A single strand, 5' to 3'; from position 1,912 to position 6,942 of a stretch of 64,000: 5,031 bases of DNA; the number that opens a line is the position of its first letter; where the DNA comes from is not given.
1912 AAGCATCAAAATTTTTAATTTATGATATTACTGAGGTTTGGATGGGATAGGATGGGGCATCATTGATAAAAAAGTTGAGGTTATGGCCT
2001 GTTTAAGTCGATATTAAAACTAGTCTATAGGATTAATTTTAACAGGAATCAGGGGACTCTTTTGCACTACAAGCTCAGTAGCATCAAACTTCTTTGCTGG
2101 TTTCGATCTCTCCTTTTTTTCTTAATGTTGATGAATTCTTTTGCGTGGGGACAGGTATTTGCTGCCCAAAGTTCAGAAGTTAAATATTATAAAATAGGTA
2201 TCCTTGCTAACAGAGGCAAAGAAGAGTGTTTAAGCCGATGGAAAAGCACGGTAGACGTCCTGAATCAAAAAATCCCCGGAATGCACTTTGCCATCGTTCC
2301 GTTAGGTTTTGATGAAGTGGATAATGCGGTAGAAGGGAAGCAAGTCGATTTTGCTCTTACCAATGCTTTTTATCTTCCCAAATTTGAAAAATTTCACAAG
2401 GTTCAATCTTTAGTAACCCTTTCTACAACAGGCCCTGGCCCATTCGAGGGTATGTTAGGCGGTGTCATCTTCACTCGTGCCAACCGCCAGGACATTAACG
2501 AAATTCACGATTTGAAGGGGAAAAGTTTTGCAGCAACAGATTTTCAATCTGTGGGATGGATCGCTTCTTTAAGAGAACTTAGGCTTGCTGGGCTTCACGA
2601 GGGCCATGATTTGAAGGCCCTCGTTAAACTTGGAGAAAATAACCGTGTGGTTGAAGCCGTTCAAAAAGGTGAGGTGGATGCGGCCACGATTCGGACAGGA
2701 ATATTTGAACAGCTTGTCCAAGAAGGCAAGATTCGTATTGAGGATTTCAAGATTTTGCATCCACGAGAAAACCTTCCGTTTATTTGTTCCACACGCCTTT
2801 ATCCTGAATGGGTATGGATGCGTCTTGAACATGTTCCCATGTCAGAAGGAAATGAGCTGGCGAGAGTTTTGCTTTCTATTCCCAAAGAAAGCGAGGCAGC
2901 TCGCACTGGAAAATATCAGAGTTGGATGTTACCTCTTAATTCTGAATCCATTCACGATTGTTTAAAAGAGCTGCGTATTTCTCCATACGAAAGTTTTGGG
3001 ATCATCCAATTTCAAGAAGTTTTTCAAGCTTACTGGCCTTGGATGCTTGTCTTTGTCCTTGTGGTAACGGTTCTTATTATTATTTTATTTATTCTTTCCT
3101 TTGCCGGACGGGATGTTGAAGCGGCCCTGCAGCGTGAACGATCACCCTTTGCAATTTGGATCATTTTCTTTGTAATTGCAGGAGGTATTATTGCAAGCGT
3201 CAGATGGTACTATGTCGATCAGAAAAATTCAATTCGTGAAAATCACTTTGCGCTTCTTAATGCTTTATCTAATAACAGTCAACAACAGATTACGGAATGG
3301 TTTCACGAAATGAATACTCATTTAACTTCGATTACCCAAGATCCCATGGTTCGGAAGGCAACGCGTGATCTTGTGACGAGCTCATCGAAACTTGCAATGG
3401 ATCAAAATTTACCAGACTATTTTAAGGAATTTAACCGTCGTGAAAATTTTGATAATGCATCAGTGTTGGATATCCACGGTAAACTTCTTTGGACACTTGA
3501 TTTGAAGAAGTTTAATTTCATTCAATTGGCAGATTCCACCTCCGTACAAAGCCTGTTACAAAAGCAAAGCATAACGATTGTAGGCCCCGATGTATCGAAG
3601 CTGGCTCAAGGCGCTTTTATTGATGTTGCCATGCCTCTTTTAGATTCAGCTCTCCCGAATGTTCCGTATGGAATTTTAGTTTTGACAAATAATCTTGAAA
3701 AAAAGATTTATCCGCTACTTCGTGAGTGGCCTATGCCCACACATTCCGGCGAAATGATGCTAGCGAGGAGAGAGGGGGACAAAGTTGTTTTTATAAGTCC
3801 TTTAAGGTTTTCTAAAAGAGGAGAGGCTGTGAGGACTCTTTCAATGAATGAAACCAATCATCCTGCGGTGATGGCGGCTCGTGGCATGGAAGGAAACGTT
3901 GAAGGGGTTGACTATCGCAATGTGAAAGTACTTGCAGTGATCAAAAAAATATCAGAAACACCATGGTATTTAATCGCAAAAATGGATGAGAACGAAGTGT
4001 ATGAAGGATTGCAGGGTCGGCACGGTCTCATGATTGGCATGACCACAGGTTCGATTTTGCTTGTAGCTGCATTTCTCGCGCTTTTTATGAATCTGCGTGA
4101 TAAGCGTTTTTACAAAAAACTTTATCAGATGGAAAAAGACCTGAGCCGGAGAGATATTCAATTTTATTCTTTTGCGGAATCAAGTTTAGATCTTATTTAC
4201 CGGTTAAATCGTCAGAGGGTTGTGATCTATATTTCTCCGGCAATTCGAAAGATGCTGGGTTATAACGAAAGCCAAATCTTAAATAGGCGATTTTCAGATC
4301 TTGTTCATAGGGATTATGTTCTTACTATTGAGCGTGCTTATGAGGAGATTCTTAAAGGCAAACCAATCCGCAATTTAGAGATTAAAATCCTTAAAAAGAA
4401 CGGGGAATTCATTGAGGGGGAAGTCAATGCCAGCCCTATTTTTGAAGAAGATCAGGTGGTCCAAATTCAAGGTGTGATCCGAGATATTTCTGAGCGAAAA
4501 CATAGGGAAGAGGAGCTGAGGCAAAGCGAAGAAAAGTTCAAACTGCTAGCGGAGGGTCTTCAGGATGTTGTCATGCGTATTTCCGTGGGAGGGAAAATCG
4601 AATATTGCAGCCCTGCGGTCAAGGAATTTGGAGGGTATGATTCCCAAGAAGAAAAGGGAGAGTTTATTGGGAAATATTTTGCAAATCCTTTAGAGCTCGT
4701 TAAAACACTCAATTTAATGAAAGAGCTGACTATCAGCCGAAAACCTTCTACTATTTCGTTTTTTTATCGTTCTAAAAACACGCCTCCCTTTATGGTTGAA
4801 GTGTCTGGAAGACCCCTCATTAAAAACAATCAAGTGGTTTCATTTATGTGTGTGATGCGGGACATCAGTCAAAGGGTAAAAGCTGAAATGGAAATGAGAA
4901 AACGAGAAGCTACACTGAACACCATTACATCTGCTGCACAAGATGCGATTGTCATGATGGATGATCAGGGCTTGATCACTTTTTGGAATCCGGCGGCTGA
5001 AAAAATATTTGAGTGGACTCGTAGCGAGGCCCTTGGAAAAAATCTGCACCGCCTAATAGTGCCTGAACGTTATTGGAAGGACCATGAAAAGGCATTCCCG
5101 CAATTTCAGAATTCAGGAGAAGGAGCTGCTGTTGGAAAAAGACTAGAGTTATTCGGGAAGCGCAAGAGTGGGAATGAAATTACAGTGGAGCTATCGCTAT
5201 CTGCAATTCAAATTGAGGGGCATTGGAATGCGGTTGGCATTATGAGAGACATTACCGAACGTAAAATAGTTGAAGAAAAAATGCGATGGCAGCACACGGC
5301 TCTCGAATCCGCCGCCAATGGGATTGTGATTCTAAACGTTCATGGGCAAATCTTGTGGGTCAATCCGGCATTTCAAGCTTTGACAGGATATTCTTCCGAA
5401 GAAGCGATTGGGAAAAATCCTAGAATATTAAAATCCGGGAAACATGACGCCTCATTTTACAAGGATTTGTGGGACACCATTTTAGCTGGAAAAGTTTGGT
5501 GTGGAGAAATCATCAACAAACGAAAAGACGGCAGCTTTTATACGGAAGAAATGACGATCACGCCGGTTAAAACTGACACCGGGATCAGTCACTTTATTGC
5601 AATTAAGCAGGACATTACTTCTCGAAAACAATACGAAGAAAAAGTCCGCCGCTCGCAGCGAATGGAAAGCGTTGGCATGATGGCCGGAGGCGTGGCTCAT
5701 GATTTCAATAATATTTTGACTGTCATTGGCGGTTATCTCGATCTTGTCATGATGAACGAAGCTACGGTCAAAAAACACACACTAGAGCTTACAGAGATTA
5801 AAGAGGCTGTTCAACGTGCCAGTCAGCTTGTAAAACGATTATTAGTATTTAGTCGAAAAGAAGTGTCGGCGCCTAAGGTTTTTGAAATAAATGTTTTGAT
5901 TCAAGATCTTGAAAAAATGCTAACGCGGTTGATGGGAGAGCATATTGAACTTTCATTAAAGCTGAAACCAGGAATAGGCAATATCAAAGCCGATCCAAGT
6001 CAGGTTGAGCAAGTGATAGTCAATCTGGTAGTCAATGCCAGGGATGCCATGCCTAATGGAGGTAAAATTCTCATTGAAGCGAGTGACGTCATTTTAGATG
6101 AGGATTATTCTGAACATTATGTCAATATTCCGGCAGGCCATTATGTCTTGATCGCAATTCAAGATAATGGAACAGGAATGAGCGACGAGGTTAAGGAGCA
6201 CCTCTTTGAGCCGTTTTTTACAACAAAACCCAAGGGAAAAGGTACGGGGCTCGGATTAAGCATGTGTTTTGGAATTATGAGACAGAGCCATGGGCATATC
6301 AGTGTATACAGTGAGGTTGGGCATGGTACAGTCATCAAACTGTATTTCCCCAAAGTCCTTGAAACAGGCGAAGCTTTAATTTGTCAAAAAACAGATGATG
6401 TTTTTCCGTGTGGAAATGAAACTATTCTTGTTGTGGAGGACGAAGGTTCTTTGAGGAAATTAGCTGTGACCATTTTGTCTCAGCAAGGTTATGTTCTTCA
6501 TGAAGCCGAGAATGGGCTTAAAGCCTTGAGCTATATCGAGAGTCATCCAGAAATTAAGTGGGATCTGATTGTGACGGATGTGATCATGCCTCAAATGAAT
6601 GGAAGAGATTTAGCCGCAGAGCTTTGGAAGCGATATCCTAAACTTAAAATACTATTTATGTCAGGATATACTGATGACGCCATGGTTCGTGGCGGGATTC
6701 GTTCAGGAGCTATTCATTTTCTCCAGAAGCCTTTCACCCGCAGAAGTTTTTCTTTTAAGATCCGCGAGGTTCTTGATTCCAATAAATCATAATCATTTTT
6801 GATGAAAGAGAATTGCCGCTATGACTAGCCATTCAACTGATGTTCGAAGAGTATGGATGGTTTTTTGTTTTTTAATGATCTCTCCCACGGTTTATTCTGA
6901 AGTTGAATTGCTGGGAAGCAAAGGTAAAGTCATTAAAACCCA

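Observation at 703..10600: Signalling locus: kinase with a PhnD-like periplasmic sensor, an outer-membrane barrel, a second hybrid kinase, and two orphan response regulators upstream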

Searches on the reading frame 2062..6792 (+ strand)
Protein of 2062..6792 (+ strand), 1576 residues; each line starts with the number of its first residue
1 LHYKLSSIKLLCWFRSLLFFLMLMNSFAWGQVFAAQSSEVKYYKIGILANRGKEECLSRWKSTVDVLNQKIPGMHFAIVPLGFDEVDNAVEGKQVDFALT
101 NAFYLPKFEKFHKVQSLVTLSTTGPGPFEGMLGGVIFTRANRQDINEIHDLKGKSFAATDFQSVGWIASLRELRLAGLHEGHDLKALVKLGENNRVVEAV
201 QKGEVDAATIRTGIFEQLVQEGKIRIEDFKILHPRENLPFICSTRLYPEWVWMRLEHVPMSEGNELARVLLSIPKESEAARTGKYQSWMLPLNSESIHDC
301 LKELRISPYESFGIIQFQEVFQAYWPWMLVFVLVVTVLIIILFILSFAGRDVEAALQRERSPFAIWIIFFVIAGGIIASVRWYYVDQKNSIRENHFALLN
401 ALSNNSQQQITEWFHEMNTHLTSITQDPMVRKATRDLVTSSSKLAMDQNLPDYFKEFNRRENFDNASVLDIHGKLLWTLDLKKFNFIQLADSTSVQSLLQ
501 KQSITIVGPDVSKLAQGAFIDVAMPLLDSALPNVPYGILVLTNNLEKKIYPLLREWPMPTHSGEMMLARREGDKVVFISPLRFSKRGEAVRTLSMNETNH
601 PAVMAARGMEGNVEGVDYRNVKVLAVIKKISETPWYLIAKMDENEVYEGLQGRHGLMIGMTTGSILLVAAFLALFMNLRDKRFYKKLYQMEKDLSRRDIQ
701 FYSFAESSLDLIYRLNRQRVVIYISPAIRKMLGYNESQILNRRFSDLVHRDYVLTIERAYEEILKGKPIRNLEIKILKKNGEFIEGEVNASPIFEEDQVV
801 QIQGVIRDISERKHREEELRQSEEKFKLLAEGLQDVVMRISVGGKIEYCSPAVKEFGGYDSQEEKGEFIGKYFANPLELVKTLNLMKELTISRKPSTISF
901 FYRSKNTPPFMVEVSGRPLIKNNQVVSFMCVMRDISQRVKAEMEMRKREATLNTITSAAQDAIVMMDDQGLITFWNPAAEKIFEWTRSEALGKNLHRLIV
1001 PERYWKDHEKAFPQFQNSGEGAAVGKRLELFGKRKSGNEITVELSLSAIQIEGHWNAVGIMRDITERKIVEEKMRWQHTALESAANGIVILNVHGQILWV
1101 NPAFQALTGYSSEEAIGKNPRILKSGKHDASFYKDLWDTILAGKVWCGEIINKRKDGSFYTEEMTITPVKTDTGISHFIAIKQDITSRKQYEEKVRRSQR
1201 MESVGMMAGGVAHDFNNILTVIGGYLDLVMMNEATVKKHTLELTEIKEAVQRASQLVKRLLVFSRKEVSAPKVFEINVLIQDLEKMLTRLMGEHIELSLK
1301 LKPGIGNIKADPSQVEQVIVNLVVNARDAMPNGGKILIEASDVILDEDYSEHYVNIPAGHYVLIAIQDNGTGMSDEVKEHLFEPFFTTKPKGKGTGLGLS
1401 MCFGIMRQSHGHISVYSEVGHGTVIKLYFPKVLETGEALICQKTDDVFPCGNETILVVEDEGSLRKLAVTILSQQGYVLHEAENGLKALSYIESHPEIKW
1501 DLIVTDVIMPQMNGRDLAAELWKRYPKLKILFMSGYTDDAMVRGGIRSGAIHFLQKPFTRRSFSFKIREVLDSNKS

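Call 4: search_protein_families(library=pfam, proteins=[window:2062-6792:+], max_evalue=0.01)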
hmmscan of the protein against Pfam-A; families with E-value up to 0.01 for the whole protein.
window:2062-6792:+ (1576 aa): 12 families
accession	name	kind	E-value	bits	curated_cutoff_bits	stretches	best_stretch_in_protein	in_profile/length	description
PF13426.13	PAS_9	-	3.5e-57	191.5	27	4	1086-1186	2-102/103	PAS domain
PF00989.32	PAS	-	1.5e-52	176.8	22.6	3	1080-1185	6-113/113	PAS fold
PF12974.12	Phosphonate-bd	-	2.4e-31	109.4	27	1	45-279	1-222/242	ABC transporter, phosphonate, periplasmic substrate-binding protein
PF08448.16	PAS_4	-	2.4e-31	108.7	23.1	3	706-813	2-109/110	PAS fold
PF08447.18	PAS_3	-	1.4e-24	86.6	25.6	2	721-806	1-89/89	PAS fold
PF13188.13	PAS_8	-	8.3e-24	83.1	21.8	2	1078-1117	4-44/65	PAS domain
PF00072.30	Response_reg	-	1.4e-21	77.1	30.2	1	1455-1562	1-105/111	Response regulator receiver domain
PF02518.31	HATPase_c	-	1.7e-21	77.2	26.4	1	1311-1431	2-109/111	Histidine kinase-, DNA gyrase B-, and HSP90-like ATPase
PF00512.31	HisKA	-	1.3e-07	32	26.9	1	1206-1267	4-64/66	His Kinase A (phospho-acceptor) domain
PF02743.24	dCache_1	-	2.1e-06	27.9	45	1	399-639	11-239/240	Cache domain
PF24820.1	Diguanyl_cycl_sensor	-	0.00011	22.5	28.1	1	959-1063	5-109/109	Diguanylate cyclase-like sensor domain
PF18095.7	PAS_12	-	0.0004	20.4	22.6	0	1089-1127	61-99/153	UPF0242 C-terminal PAS-like domain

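Call 5: search_protein_families(library=ncbifam, proteins=[window:2062-6792:+], max_evalue=0.01)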
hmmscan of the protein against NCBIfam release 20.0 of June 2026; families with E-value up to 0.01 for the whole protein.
window:2062-6792:+ (1576 aa): 160 families (the best 25 are shown)
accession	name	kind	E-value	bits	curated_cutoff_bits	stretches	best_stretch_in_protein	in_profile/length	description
NF010076.0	PRK13557.1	subfamily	2.7e-130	435.3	631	1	1096-1574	54-536/540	histidine kinase famiy protein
NF046020.1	HisKinCckABruc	equivalog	1e-122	410.7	1000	1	1179-1572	455-868/868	cell cycle histidine kinase CckA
NF046026.1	HisKinCckACaul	equivalog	1.1e-88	298.1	1000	1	1171-1571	272-676/678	cell cycle histidine kinase CckA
NF008468.0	PRK11360.1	equivalog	1.6e-82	277.8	646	3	1079-1431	272-608/616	two-component system sensor histidine kinase AtoS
TIGR00229.1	sensory_box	domain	5.9e-82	272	22.9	4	946-1073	1-125/126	PAS domain S-box protein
NF010411.0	PRK13837.1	equivalog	2.6e-74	250.7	647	1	1175-1573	421-814/828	two-component system VirA-like sensor kinase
NF052573.1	HisKinEspAMyxo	equivalog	4.3e-74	249.9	1400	2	1058-1535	237-714/755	serine histidine kinase EspA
NF052574.1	HisKinEspCMyxo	equivalog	1e-70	238.9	1200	2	1060-1559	269-771/785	serine histidine kinase EspC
NF041777.1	sens_FixL_Rhizob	equivalog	5.5e-62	210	850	3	1058-1430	102-480/485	sensor protein FixL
NF040750.1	tetrathio_HK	equivalog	2.8e-55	187.9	750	2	41-346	5-298/555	tetrathionate respiration histidine kinase TtrS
TIGR02938.1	nifL_nitrog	equivalog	8.3e-45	153.2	242.45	3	1079-1202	8-133/494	nitrogen fixation negative regulator NifL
NF046044.1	PnpS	equivalog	1.5e-44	152.6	400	4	1078-1430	58-390/390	two-component system histidine kinase PnpS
NF047466.1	hybrid_RR_LvrB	exception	4.9e-40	137.8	500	1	1187-1430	135-375/377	hybrid histidine kinase/response regulator LvrB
TIGR02966.1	phoR_proteo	equivalog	2.4e-38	132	334.2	2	1075-1428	6-332/333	phosphate regulon sensor histidine kinase PhoR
NF047874.1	MASE3_PAS_HK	subfamily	6.6e-38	130.9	560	4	1308-1434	513-628/655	MASE3 domain-containing sensor histidine kinase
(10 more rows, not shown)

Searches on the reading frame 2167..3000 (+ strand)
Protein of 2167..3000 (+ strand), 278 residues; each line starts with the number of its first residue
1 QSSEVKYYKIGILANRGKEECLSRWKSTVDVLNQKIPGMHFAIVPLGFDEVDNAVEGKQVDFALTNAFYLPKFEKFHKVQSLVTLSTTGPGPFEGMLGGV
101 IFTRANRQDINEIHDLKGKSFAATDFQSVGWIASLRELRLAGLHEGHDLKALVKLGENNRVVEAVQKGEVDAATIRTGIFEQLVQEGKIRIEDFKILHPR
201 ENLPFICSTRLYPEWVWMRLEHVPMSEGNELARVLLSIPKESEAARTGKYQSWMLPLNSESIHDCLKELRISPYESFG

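Call 54: search_solved_structures(query=window:2167-3000:+, max_evalue=0.01, show_alignments=1)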
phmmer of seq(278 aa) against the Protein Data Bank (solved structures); distinct sequences matched with E-value up to 0.01: 0.
